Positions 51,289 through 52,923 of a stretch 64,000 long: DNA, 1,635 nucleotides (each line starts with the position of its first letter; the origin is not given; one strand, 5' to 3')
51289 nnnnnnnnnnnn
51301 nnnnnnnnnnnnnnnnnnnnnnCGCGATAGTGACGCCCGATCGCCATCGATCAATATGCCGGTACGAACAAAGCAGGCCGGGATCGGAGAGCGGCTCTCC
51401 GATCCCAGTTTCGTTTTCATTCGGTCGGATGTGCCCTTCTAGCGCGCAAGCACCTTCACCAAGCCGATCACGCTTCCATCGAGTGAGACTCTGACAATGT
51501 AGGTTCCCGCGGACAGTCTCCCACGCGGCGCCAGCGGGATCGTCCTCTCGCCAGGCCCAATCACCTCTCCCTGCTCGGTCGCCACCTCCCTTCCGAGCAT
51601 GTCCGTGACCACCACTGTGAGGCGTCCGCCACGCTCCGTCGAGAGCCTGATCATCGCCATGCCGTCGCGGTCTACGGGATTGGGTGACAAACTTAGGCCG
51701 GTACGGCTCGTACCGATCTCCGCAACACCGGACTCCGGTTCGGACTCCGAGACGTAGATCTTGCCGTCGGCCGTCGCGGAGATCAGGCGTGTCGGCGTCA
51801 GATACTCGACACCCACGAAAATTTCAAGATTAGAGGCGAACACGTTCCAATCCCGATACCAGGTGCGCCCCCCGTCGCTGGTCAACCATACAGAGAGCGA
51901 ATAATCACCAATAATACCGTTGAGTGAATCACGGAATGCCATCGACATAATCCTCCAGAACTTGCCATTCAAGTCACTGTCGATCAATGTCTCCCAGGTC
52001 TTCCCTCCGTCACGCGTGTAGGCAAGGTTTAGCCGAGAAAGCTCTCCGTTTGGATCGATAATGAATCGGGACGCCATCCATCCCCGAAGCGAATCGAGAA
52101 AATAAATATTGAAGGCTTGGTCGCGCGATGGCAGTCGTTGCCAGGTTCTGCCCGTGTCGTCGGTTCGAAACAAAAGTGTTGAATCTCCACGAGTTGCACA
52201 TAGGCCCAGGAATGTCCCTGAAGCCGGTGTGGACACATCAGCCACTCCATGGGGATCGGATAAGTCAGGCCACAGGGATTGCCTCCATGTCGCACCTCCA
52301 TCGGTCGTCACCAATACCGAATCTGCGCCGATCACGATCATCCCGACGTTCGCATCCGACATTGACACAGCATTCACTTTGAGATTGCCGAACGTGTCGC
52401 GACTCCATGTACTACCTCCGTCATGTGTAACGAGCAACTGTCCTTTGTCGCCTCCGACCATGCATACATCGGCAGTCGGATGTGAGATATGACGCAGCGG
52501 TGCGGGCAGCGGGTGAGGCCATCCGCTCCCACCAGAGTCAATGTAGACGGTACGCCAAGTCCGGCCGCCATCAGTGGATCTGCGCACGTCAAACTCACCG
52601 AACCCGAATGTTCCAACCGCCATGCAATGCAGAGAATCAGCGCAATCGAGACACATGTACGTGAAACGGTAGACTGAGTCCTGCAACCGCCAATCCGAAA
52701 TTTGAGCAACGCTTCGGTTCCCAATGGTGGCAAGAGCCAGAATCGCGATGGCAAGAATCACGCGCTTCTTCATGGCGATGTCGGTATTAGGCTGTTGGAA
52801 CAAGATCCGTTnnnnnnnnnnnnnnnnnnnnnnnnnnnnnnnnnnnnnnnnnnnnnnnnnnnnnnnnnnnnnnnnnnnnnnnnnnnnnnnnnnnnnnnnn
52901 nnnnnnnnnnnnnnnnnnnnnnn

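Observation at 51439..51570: Evidence of recent gene conversion among propeller paralogs' 3' ends (T9SS CTD exchange)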

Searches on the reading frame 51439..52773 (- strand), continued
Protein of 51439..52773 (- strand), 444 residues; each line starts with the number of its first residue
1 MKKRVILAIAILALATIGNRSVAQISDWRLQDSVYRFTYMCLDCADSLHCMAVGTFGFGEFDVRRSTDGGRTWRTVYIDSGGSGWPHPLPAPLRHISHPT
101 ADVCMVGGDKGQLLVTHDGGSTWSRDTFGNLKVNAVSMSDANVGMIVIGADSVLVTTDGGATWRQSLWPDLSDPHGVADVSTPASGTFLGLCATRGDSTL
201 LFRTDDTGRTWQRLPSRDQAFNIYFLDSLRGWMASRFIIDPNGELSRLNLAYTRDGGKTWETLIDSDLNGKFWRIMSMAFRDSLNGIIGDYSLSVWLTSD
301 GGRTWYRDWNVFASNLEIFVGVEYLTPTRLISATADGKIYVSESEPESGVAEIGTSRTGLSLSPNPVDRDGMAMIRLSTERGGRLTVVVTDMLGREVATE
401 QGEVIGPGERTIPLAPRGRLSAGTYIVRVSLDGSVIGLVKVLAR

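Call 33: find_encoding_contigs(protein=P0124, flank=10000, max_places=10)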
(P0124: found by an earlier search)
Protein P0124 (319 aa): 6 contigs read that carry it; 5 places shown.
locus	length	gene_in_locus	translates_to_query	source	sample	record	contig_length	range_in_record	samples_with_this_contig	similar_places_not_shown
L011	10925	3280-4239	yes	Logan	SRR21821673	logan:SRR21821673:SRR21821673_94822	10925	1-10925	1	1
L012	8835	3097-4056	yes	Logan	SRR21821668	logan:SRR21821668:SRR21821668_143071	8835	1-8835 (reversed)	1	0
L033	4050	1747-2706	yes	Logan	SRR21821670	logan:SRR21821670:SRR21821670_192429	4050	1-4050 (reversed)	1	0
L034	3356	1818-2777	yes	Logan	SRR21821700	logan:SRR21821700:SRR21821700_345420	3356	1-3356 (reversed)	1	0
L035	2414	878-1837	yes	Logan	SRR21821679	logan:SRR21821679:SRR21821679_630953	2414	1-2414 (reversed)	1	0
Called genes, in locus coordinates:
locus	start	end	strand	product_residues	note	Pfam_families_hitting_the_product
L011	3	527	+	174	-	?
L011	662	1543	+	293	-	PF00231:ATP-synt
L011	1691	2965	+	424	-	PF07690:MFS_1, PF12832:MFS_1_like, PF13347:MFS_2, PF00083:Sugar_tr, PF05977:MFS_3, PF07690:MFS_1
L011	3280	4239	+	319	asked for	-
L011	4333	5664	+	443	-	PF15902:Sortilin-Vps10 (faint), PF02012:BNR (faint), PF14870:PSII_BNR (faint)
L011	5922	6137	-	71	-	-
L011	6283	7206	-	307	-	PF01497:Peripla_BP_2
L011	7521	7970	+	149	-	PF09424:YqeY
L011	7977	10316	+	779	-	PF00488:MutS_V, PF20297:MSSS, PF01713:Smr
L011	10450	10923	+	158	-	?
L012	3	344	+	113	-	?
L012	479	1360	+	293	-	PF00231:ATP-synt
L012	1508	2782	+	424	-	PF07690:MFS_1, PF12832:MFS_1_like, PF13347:MFS_2, PF00083:Sugar_tr, PF05977:MFS_3, PF07690:MFS_1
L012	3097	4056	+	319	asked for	-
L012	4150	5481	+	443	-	PF15902:Sortilin-Vps10 (faint), PF02012:BNR (faint), PF14870:PSII_BNR (faint)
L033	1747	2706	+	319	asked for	-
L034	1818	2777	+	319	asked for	-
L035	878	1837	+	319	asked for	-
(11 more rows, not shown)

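Call 43: predict_structure(alignment_id=A2)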
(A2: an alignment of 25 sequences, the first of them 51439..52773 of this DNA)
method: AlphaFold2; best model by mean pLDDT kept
length: 444 residues; sequences in the alignment: 25
mean_pLDDT: 84.5   pTM: 0.69
mean pLDDT of the five models: 84.5, 84.4, 84.3, 83.9, 83.7
residues with pLDDT >= 90: 211; 70-90: 174; 50-70: 39; < 50: 20
segments of 3 or more residues with pLDDT < 50: 19-23, 346-357
pLDDT, mean of each block of 10 residues (from residue 1): 86 70 63 91 95 91 95 93 66 94 96 96 92 94 94 94 90 86 94 87 95 93 94 88 76 96 76 81 90 81 78 68 90 92 59 47 74 80 89 85 84 68 86 84 80
secondary structure, 60 per line:
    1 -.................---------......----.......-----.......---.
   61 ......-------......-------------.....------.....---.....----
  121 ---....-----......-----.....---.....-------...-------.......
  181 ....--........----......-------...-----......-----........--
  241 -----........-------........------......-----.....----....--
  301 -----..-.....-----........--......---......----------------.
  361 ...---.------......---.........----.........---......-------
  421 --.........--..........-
elements in order: H2-18 E28-33 E38-44 E50-56 E60-66 E74-79 E93-97 E104-108 E112-116 E124-127 E133-138 E144-148 E152-156 E164-166 E174-184 E187-194 E199-204 E212-214 E220-225 E231-238 E246-253 E261-268 E275-280 E286-290 E295-298 H309-313 E319-326 E329-334 E338-343 E360-363 E374-379 E383-391 E396-404 E408-413 E423-431 E434-443
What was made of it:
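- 51439..52773 (-): Gene C (444 aa from the ATG at 52773; the ORF is open back to a GTG at 52956). It has a signal peptide, a seven-bladed Ycf48/BNR-like propeller, a disordered linker and a T9SS type A sorting domain. It is a three-part mosaic. AlphaFold model, pLDDT 84.5: helix 2-18, propeller 28-343, low-confidence linker 346-357, seven-strand sandwich 360-443 (call 43).
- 51497..51813 (-): The young C/E tract, copy in C. It encodes C residues about 321-426: the last blade strands, the linker and sorting-domain strands 1-5. Domain map (call 43).
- On T9SS type A C-terminal sorting domain (TIGR04183 / PF18962): The model has seven strands between residues 360 and 443, after a low-confidence linker at 346-357 (call 43).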

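Call 46: fold_search(model_id=the predicted structure, library=pdb)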
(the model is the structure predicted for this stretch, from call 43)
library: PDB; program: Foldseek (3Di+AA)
matches with E <= 10: 1896; with E <= 0.001: 976
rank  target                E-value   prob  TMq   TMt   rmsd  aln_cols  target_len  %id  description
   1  5ojr_A                1.4e-14  1.00  0.53  0.72   4.4       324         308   17  YCF48 bound to D1 peptide (released 2018-08-08)
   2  5oj3_A                2.4e-14  1.00  0.52  0.69   4.8       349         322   19  YCF48 from Cyanidioschyzon merolae (released 2018-08-08)
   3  5ojr_D                2.8e-14  1.00  0.52  0.73   4.5       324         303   17  YCF48 bound to D1 peptide (released 2018-08-08)
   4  5oj5_A                5.1e-14  1.00  0.53  0.73   5.0       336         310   16  YCF48 bound to D1 peptide (released 2018-08-08)
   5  5ojr_C                7.2e-14  1.00  0.53  0.74   4.4       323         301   17  YCF48 bound to D1 peptide (released 2018-08-08)
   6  5ojr_B                7.2e-14  1.00  0.52  0.71   4.5       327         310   16  YCF48 bound to D1 peptide (released 2018-08-08)
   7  5ojp_B                7.5e-14  1.00  0.52  0.73   4.5       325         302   17  YCF48 bound to D1 peptide (released 2018-08-08)
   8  2xbg                  8.6e-14  1.00  0.55  0.75   4.3       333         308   16  Crystal Structure of YCF48 from Thermosynechococcus elongatus (released 2011-04-13)
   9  5oj3_B                5.7e-13  1.00  0.54  0.71   4.6       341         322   19  YCF48 from Cyanidioschyzon merolae (released 2018-08-08)
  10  8am5_S                6.3e-13  1.00  0.53  0.74   4.2       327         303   19  RCII/PSI complex, class 3 (released 2023-08-16)
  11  5ojp_C                9.1e-13  1.00  0.53  0.76   4.2       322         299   17  YCF48 bound to D1 peptide (released 2018-08-08)
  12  5ojp_A                1.2e-12  1.00  0.54  0.74   4.4       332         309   16  YCF48 bound to D1 peptide (released 2018-08-08)
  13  8ikh_B                3.2e-10  1.00  0.49  0.63  17.9       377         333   10  Cryo-EM structure of human receptor with G proteins (released 2024-06-05)
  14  4j0x_B                5.1e-10  1.00  0.54  0.65   4.6       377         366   13  Structure of Rrp9 (released 2013-06-05)
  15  8ikg_B                6.8e-10  1.00  0.48  0.63  18.2       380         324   10  Cryo-EM structure of human receptor with G proteins (released 2024-06-05)
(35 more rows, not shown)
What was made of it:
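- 51439..52773 (-): Foldseek finds Ycf48 structures 5ojr and 2xbg at E about 1e-14 (call 46).
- On Ycf48 / BNR (Asp-box) seven-bladed beta-propeller: Foldseek finds Ycf48 structures 5ojr, 2xbg and 5oj3 at E about 1e-14, with target-normalised TM-score 0.69-0.76 (call 46).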

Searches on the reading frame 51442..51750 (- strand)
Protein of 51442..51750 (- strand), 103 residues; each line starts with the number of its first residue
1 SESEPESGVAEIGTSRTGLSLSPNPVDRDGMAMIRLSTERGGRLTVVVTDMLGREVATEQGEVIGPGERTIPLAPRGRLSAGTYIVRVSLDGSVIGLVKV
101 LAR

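Call 47: find_homologous_proteins(query=window:51442-51750:-, max_evalue=0.001)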
Query seq(103 aa): 14 candidates shared short words with the query, none scored E <= 0.001.
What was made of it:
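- Tried and rejected: A search with the 103-aa C-terminal sequence alone returned nothing, not even E (call 47).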

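Call 75: search_solved_structures(query=A3, max_evalue=1)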
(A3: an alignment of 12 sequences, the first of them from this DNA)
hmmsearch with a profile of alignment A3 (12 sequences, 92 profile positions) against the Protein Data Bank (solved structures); distinct sequences matched with E-value up to 1: 28.
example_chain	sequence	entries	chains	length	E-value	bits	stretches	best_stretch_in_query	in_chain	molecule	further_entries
8glk_D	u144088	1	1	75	0.00014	25.1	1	9-90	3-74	Endonuclease I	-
8qb1_A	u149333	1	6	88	0.00016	24.9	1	8-87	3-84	Mirolase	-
5jvk_A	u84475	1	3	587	0.0051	20.1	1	5-88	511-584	Uncharacterized protein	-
5hfs_A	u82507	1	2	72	0.016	18.5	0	28-86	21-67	Gingipain R2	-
7pzj_A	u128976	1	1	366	0.016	18.5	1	4-78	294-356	Lipase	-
6e57_A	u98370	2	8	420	0.019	18.2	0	40-85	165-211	surface glycan binding protein B | Mixed-linkage glucan utilization locus (MLGUL) SGBP-B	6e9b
7pq4_A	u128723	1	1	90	0.034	17.5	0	28-85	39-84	Arginine-specific cysteine proteinase (Arg-gingipain)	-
5uyt_A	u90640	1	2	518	0.065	16.6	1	9-78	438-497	Ice-binding protein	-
5ag8_A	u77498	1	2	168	0.12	15.7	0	29-83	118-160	GINGIPAIN R2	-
5ag9_A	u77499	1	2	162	0.13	15.6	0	30-83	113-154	Gingipain R2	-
6za2_A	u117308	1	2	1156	0.18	15.2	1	4-58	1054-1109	Por secretion system protein porU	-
5y1a_A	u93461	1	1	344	0.21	14.9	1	41-90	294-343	35 kDa hemin binding protein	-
6ew1_A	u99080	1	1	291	0.25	14.7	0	26-86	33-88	Filamin-A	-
4m9p_A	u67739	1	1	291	0.25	14.7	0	26-86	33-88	Filamin-A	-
8glj_D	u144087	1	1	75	0.29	14.5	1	7-80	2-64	Por secretion system C-terminal sorting domain-containing protein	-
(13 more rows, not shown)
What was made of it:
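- On T9SS type A C-terminal sorting domain (TIGR04183 / PF18962): The domain profile hits solved sorting domains (call 75):
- Closest known: KLIKK proteases of Tannerella forsythia. Same: The sorting-domain profile built here matches the solved mirolase sorting domain 8qb1 at E = 1.6e-4 (call 75).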

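Call 76: search_protein_families(library=ncbifam, alignment_id=A3, max_evalue=0.01)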
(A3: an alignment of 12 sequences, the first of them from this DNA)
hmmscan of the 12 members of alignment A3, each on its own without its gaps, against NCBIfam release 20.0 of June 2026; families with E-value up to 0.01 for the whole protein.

A. member 1, seq(92 aa): 2 families
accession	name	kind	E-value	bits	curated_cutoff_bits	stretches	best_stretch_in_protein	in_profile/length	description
TIGR04183.1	Por_Secre_tail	domain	2.2e-06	27.5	23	1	11-84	2-65/72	T9SS type A sorting domain-containing protein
NF052323.1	T9SSA_dep_M6i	equivalog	0.0072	14.3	600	1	12-78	962-1025/1043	T9SS-dependent M6-like inactivated metalloprotease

B. families by the number of members that match (of 12 scanned): 6 families
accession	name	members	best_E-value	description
TIGR04183.1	Por_Secre_tail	12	6e-11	T9SS type A sorting domain-containing protein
NF038113.1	T9SSA_dep_M36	5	8.8e-07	T9SS-dependent M36 family metallopeptidase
NF052323.1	T9SSA_dep_M6i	4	9.4e-08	T9SS-dependent M6-like inactivated metalloprotease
NF033708.1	T9SS_Cterm_ChiA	1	0.0012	T9SS sorting signal type C domain-containing protein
NF005176.1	PRK06655.1-1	1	0.0038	flagellar hook assembly protein FlgD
NF050177.1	TapA_OM_Porphy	1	0.009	TapA/TapC family T9SS-dependent outer membrane protein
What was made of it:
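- On T9SS type A C-terminal sorting domain (TIGR04183 / PF18962): On the isolated 92-aa domains, C scores 27.5 bits, and all 12 aligned family members match TIGR04183, best E = 6e-11 (call 76).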
